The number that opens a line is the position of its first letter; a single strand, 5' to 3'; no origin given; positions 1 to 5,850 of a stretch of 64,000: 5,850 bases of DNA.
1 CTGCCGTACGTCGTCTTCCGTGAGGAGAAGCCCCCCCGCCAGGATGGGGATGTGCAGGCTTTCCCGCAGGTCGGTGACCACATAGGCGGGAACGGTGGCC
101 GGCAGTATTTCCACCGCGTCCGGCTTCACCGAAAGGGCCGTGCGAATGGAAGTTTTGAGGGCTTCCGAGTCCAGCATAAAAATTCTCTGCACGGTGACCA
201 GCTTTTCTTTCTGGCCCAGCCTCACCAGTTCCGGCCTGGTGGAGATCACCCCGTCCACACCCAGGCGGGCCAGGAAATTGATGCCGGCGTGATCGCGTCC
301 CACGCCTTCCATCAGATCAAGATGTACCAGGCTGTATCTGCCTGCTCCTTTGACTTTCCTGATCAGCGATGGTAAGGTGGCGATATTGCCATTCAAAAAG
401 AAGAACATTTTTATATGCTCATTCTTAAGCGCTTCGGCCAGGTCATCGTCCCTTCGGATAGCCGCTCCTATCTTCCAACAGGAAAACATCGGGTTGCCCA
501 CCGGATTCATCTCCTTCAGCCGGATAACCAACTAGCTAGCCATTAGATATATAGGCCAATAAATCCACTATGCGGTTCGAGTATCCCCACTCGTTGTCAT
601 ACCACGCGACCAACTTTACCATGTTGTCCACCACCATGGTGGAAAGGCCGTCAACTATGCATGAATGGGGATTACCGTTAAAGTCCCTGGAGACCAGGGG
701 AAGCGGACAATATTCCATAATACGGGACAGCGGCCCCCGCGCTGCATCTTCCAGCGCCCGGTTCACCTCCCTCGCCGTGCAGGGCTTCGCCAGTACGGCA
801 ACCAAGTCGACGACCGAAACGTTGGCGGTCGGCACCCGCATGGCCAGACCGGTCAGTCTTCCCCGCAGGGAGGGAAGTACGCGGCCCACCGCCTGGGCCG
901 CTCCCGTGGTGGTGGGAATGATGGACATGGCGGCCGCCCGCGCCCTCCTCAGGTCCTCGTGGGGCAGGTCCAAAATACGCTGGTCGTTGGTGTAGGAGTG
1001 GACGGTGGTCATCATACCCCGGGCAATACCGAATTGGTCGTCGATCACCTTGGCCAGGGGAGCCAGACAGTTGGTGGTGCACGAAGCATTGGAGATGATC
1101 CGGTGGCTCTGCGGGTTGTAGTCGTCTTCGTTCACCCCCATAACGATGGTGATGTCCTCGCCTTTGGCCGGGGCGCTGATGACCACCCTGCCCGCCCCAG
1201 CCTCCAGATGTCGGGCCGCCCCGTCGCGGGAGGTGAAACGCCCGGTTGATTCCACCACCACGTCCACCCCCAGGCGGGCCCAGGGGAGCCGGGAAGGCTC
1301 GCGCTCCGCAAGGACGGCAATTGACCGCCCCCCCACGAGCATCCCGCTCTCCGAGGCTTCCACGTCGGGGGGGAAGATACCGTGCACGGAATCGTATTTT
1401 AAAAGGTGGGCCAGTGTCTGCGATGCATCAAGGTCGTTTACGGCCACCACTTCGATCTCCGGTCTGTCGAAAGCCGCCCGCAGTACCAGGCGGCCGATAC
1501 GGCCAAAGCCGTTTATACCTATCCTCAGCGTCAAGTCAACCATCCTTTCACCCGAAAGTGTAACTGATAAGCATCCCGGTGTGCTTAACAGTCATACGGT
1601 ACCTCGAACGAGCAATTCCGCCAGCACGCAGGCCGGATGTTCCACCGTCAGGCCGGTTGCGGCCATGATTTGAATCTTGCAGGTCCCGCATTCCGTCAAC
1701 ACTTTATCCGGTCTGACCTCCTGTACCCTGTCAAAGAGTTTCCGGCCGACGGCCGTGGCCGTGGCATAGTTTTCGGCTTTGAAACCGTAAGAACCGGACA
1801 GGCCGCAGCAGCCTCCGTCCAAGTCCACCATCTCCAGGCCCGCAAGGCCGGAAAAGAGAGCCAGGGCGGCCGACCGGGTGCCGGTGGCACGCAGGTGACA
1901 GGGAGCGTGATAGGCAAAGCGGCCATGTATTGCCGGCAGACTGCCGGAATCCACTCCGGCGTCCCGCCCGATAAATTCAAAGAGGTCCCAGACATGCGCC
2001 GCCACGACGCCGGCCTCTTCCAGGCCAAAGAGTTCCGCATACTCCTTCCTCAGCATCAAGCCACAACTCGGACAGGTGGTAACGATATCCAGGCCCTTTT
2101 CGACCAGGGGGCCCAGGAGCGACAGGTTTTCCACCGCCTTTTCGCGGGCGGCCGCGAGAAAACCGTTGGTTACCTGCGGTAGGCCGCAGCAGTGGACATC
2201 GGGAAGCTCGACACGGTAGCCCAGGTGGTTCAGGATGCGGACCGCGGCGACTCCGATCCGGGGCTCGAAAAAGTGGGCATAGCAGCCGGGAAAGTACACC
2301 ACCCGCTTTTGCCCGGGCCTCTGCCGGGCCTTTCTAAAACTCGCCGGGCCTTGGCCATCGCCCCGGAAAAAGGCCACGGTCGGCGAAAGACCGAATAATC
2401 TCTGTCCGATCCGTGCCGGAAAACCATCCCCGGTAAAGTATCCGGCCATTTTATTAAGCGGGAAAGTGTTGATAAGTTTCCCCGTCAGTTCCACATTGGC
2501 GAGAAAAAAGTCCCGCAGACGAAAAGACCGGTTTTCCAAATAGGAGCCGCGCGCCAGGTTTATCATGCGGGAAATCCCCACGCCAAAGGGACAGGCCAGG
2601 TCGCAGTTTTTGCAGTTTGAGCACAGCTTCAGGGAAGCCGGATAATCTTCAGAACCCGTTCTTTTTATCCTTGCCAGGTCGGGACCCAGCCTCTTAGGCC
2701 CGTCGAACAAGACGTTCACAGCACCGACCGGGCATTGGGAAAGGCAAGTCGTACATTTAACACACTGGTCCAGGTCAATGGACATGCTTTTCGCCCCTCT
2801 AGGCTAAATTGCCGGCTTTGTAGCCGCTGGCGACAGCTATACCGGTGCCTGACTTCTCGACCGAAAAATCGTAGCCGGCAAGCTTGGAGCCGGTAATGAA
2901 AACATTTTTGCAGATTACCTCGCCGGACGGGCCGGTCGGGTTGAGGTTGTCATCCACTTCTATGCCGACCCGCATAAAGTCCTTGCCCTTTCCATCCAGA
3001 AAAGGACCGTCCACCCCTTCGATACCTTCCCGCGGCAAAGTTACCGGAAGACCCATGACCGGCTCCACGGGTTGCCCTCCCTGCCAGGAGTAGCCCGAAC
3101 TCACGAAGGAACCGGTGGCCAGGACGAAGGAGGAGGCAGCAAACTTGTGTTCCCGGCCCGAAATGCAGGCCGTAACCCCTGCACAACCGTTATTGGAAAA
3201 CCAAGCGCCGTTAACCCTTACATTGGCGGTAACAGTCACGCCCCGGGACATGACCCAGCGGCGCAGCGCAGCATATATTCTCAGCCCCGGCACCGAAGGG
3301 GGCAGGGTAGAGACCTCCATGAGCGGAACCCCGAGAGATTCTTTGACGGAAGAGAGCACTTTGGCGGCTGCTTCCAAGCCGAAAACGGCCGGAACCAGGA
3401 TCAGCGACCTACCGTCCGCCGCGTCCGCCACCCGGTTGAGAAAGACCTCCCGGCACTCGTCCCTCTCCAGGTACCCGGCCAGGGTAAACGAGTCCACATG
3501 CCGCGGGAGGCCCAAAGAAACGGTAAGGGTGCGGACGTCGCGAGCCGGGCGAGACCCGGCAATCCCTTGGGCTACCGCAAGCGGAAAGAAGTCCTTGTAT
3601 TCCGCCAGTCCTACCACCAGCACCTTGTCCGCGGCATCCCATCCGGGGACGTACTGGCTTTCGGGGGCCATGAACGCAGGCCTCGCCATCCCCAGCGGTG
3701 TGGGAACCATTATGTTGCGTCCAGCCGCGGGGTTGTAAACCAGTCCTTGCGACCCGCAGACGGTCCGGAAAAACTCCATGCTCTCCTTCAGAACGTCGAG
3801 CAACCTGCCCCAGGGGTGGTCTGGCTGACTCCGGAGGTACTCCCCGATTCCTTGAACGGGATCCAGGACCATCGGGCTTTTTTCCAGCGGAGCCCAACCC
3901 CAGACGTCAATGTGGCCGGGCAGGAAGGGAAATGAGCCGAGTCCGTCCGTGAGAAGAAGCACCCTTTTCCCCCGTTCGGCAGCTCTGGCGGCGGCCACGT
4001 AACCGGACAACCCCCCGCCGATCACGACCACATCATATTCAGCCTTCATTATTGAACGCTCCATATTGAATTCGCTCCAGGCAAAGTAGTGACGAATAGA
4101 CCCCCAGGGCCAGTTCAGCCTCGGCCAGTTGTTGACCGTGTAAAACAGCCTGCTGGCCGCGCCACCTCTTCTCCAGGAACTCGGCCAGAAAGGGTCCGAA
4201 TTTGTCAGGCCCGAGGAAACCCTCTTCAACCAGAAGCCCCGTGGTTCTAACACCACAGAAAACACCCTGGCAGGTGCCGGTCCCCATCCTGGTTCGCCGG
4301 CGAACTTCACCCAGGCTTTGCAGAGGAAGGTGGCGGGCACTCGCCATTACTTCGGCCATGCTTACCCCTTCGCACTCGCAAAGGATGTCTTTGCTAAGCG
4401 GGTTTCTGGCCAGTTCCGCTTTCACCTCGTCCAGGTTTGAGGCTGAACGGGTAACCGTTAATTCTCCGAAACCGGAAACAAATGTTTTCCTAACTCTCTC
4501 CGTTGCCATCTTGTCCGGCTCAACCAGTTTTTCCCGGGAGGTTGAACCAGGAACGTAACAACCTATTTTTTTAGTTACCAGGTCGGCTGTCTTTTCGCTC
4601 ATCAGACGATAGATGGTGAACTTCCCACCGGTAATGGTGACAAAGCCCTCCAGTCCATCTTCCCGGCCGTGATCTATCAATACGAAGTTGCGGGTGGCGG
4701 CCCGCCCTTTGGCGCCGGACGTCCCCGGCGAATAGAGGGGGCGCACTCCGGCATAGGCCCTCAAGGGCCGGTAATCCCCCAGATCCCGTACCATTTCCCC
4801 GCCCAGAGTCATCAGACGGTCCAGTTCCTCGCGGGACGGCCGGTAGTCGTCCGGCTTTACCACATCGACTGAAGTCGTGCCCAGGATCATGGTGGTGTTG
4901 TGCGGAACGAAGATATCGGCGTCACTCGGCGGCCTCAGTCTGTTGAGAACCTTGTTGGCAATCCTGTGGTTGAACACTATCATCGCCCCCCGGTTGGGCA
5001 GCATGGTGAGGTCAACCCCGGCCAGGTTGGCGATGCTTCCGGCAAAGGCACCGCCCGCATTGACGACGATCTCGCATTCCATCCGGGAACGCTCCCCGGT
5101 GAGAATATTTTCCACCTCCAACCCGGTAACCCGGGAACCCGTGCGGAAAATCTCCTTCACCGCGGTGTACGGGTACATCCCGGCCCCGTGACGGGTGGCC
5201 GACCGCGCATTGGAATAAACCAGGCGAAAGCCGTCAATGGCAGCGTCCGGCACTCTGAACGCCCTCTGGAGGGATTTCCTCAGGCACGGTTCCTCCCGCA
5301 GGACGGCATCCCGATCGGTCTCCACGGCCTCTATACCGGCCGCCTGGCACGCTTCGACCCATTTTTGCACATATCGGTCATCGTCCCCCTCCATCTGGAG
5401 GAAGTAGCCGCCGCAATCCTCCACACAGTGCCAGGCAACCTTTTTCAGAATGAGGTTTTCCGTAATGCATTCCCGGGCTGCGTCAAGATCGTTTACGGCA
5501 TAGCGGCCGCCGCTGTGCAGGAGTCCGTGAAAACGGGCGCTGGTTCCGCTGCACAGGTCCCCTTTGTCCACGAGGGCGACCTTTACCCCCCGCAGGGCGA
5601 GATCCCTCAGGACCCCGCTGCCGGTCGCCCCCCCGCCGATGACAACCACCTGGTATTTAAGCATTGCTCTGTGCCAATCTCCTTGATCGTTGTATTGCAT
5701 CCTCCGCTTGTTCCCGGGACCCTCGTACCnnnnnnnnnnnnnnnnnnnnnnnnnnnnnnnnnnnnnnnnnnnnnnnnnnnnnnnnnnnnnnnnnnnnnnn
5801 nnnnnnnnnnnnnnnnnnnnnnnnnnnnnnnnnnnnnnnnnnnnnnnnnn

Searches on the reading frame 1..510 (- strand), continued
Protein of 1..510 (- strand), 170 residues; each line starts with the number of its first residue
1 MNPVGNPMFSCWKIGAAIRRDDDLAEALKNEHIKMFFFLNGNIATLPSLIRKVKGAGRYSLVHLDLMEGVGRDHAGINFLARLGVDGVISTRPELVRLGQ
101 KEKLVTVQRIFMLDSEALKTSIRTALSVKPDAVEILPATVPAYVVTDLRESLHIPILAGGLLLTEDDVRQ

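Call 91: find_encoding_contigs(protein=P0253, flank=10000, max_places=1)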
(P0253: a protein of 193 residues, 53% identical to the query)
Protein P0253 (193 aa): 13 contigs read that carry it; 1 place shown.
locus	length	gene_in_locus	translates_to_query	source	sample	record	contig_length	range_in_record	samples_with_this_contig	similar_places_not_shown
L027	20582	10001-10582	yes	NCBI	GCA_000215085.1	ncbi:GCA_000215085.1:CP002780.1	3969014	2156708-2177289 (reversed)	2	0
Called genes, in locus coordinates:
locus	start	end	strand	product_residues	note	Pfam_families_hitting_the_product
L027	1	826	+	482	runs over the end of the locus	PF04851:ResIII (weak), PF00270:DEAD, PF00271:Helicase_C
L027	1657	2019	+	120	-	PF01022:HTH_5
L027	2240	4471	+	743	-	PF02901:PFL-like, PF01228:Gly_radical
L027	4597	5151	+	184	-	PF00440:TetR_N, PF17937:TetR_C_28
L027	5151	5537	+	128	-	PF00892:EamA (weak), PF00893:Multi_Drug_Res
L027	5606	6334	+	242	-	PF13353:Fer4_12, PF04055:Radical_SAM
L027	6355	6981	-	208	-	PF02492:cobW (weak)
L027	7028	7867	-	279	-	PF09323:DUF1980, PF21537:DUF1980_C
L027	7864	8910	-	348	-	PF03773:ArsP_1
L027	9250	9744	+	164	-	PF01966:HD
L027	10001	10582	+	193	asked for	PF04309:G3P_antiterm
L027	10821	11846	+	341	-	PF00044:Gp_dh_N, PF02800:Gp_dh_C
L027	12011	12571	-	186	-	PF01323:DSBA, PF13462:Thioredoxin_4 (weak)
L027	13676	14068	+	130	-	PF02371:Transposase_20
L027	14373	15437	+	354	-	PF07833:Cu_amine_oxidN1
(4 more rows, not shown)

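Call 92: find_encoding_contigs(protein=P0254, flank=10000, max_places=1)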
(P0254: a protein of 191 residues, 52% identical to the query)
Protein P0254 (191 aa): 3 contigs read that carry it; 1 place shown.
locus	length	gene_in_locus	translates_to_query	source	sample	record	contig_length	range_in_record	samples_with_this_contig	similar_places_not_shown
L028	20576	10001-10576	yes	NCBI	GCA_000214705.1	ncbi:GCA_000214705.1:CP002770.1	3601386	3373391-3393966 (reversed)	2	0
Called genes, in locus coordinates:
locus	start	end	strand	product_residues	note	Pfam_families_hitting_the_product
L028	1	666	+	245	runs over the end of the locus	PF20730:YetF_N, PF04239:DUF421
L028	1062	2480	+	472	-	PF02878:PGM_PMM_I, PF02879:PGM_PMM_II, PF02880:PGM_PMM_III, PF00408:PGM_PMM_IV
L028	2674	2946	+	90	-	PF04014:MazE_antitoxin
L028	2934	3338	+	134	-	PF01850:PIN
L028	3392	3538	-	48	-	PF12841:YvrJ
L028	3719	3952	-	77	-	PF11148:DUF2922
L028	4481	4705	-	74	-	PF07872:DUF1659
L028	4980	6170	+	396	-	PF00438:S-AdoMet_synt_N, PF02772:S-AdoMet_synt_M, PF02773:S-AdoMet_synt_C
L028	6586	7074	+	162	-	-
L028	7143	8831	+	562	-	PF20972:MASE9, PF01590:GAF, PF13185:GAF_2, PF13492:GAF_3, PF00990:GGDEF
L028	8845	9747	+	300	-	PF18912:DZR_2 (weak), PF00156:Pribosyltran (weak)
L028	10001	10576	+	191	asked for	PF04309:G3P_antiterm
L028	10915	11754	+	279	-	PF00230:MIP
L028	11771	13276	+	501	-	PF00370:FGGY_N, PF02782:FGGY_C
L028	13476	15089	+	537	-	PF01266:DAO, PF01494:FAD_binding_3 (faint)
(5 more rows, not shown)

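Call 93: find_encoding_contigs(protein=P0269, flank=10000, max_places=1)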
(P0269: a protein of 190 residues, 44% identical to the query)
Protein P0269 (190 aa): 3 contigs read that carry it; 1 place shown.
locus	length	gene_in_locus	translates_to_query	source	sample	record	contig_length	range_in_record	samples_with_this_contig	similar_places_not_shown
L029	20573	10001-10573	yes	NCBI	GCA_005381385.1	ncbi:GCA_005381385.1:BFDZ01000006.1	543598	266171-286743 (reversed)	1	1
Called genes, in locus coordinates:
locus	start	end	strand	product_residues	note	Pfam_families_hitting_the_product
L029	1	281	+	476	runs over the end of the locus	PF12282:GAF_PdtaS, PF08448:PAS_4 (faint), PF00989:PAS (faint), PF07536:HWE_HK, PF07568:HisKA_2, PF02518:HATPase_c (faint)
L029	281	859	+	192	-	PF00072:Response_reg, PF03861:ANTAR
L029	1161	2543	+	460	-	PF13520:AA_permease_2, PF00324:AA_permease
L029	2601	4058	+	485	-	PF06277:EutA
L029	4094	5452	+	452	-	PF06751:EutB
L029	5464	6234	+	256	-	PF05985:EutC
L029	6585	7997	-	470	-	PF00474:SSF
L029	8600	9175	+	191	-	PF01510:Amidase_2 (weak)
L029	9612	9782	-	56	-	-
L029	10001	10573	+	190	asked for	PF04309:G3P_antiterm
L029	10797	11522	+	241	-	PF00230:MIP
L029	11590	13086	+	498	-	PF00370:FGGY_N, PF02782:FGGY_C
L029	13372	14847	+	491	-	PF00070:Pyr_redox (faint), PF00890:FAD_binding_2 (faint), PF01266:DAO, PF02254:TrkA_N (faint), PF07992:Pyr_redox_2 (weak), PF13450:NAD_binding_8 (weak), PF04324:Fer2_BFD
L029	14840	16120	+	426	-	PF00070:Pyr_redox (faint), PF00890:FAD_binding_2 (faint), PF01266:DAO (faint), PF07992:Pyr_redox_2, PF12831:FAD_oxidored, PF13450:NAD_binding_8 (weak), PF13738:Pyr_redox_3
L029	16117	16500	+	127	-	PF07892:DUF1667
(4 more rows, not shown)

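Call 99: search_protein_families(library=ncbifam, proteins=[window:1-510:-])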
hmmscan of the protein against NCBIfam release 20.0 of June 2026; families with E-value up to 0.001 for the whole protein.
window:1-510:- (170 aa): 0 families

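Call 104: find_encoding_contigs(protein=P0262, flank=10000, max_places=1)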
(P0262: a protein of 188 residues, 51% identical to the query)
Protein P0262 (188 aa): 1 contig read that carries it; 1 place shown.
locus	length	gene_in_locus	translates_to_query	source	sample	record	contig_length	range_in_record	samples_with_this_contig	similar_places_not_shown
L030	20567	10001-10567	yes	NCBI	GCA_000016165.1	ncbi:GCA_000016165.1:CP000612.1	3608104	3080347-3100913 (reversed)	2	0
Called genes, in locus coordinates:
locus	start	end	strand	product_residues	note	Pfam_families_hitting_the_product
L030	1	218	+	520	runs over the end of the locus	PF26769:HAMP_PhoQ (faint), PF00672:HAMP, PF00015:MCPsignal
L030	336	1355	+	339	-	PF00989:PAS, PF08448:PAS_4, PF08668:HDOD (weak), PF13487:HD_5, PF01966:HD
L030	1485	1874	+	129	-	-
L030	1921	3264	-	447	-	PF05673:DUF815, PF13191:AAA_16 (weak), PF00004:AAA (weak)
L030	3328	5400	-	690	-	PF03190:Thioredox_DsbH, PF13899:Thioredoxin_7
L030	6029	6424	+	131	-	PF05598:DUF772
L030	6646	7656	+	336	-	PF00989:PAS (faint), PF13426:PAS_9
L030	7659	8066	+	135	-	PF00990:GGDEF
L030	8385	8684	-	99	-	PF13451:zf_Tbcl, PF23477:zf_Tbcl_2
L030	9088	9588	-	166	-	-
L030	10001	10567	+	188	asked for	PF04309:G3P_antiterm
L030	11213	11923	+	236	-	PF00230:MIP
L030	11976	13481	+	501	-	PF00370:FGGY_N, PF02782:FGGY_C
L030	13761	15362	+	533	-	PF01266:DAO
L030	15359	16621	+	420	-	PF00890:FAD_binding_2, PF01266:DAO, PF03486:HI0933_like (faint), PF07992:Pyr_redox_2 (faint), PF12831:FAD_oxidored, PF13450:NAD_binding_8 (faint)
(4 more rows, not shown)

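Call 105: find_encoding_contigs(protein=P0250, flank=10000, max_places=1)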
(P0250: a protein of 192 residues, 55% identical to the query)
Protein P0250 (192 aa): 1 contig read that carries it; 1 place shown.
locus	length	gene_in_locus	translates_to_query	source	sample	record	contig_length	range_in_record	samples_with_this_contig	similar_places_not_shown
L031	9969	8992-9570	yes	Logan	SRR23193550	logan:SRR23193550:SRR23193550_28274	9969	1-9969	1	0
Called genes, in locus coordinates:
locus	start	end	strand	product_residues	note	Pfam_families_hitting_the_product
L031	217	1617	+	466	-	PF00309:Sigma54_AID, PF04963:Sigma54_CBD, PF04545:Sigma70_r4 (faint), PF04552:Sigma54_DBD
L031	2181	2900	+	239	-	PF00230:MIP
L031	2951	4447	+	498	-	PF00370:FGGY_N, PF02782:FGGY_C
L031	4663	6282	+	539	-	PF00890:FAD_binding_2 (weak), PF01266:DAO, PF04324:Fer2_BFD (weak)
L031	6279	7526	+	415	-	PF00890:FAD_binding_2, PF01266:DAO (weak)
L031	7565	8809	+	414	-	PF13183:Fer4_8, PF13534:Fer4_17 (weak), PF02754:CCG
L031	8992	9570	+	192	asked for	PF04309:G3P_antiterm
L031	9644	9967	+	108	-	?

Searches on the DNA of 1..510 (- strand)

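Call 102: search_rna_families(sources=[L020, L021, L022, L028, L011], threshold=gathering)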
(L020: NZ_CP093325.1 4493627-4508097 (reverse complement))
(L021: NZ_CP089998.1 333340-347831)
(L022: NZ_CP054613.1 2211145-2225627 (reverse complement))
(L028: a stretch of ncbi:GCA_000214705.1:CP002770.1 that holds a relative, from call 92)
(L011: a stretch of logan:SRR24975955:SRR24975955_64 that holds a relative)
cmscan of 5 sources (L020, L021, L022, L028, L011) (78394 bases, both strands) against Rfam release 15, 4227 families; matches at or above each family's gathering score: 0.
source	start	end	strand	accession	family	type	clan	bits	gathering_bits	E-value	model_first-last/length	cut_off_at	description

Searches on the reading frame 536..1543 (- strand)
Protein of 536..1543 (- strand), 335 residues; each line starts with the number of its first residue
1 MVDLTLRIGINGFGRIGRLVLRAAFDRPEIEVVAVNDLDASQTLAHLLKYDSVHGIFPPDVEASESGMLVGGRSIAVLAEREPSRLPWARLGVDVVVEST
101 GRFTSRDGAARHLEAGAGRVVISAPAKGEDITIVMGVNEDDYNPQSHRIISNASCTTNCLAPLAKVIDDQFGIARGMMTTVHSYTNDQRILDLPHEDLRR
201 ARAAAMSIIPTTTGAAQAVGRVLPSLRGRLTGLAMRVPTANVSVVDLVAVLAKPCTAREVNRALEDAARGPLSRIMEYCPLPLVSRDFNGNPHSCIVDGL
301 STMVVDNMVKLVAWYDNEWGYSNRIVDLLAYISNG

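Call 13: search_protein_families(library=pfam, proteins=[window:536-1543:-])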
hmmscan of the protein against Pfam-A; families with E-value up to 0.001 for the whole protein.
window:536-1543:- (335 aa): 2 families
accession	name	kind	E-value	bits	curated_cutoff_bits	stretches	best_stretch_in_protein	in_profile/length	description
PF02800.25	Gp_dh_C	-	4.8e-65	218.4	24.4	1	160-315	1-158/158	Glyceraldehyde 3-phosphate dehydrogenase, C-terminal domain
PF00044.30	Gp_dh_N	-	2.4e-39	134.1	31.7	1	7-105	2-100/101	Glyceraldehyde 3-phosphate dehydrogenase, NAD binding domain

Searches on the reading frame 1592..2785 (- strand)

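Call 9: search_protein_families(library=pfam, proteins=[window:1592-2785:-])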
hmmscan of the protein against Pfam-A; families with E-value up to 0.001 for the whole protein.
window:1592-2785:- (397 aa): 7 families
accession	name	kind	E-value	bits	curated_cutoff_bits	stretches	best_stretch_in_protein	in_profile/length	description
PF02754.22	CCG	-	5.6e-23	81.3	20.6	2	162-246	1-85/85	Cysteine-rich domain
PF13183.11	Fer4_8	-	2.8e-10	41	27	1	5-69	2-68/68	4Fe-4S dicluster domain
PF13237.11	Fer4_10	-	5.9e-07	29.8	25.5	0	1-21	2-24/53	4Fe-4S dicluster domain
PF12838.12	Fer4_7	-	2.2e-06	28.5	27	1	7-69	1-52/52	4Fe-4S dicluster domain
PF13534.11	Fer4_17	-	8e-05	23.5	22.2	1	7-68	1-59/61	4Fe-4S dicluster domain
PF00037.32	Fer4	-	0.00021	21.4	21.1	1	2-23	2-23/24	4Fe-4S binding domain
PF12837.12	Fer4_6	-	0.00045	20.5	25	1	2-22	3-23/24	4Fe-4S binding domain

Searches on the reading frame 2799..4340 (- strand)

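Call 9: search_protein_families(library=pfam, proteins=[window:2799-4340:-])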
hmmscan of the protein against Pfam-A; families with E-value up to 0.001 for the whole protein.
window:2799-4340:- (513 aa): 7 families
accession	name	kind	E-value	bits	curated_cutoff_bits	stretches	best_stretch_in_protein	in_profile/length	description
PF00890.30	FAD_binding_2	-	5.7e-20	72.3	20.4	1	103-367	1-277/414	FAD binding domain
PF01266.30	DAO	-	1.7e-08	34.8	27.9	0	103-133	1-31/353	FAD dependent oxidoreductase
PF12831.13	FAD_oxidored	-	2.1e-07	31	27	1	103-131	1-29/416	FAD dependent oxidoreductase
PF01134.28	GIDA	-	4.5e-07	29.7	22.1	1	103-136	1-34/391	Glucose inhibited division protein A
PF03486.20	HI0933_like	-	2.7e-06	27.5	50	1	103-131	2-30/244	HI0933-like protein Rossmann domain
PF07992.20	Pyr_redox_2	-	9.4e-06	25.7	26.1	1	102-132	1-31/291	Pyridine nucleotide-disulphide oxidoreductase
PF13450.12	NAD_binding_8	-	0.00034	21.3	21.9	1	106-130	1-25/68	NAD(P)-binding Rossmann-like domain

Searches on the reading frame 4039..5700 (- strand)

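Call 9: search_protein_families(library=pfam, proteins=[window:4039-5700:-])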
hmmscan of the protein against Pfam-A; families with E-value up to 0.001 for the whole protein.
window:4039-5700:- (553 aa): 3 families
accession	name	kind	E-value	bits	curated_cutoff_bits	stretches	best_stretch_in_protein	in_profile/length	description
PF01266.30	DAO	-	1.3e-46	160.2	27.9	1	18-344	2-334/353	FAD dependent oxidoreductase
PF04324.20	Fer2_BFD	-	1e-07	32.6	26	1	439-490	1-48/50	BFD-like [2Fe-2S] binding domain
PF00890.30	FAD_binding_2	-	3e-07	30.4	20.4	1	18-221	2-206/414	FAD binding domain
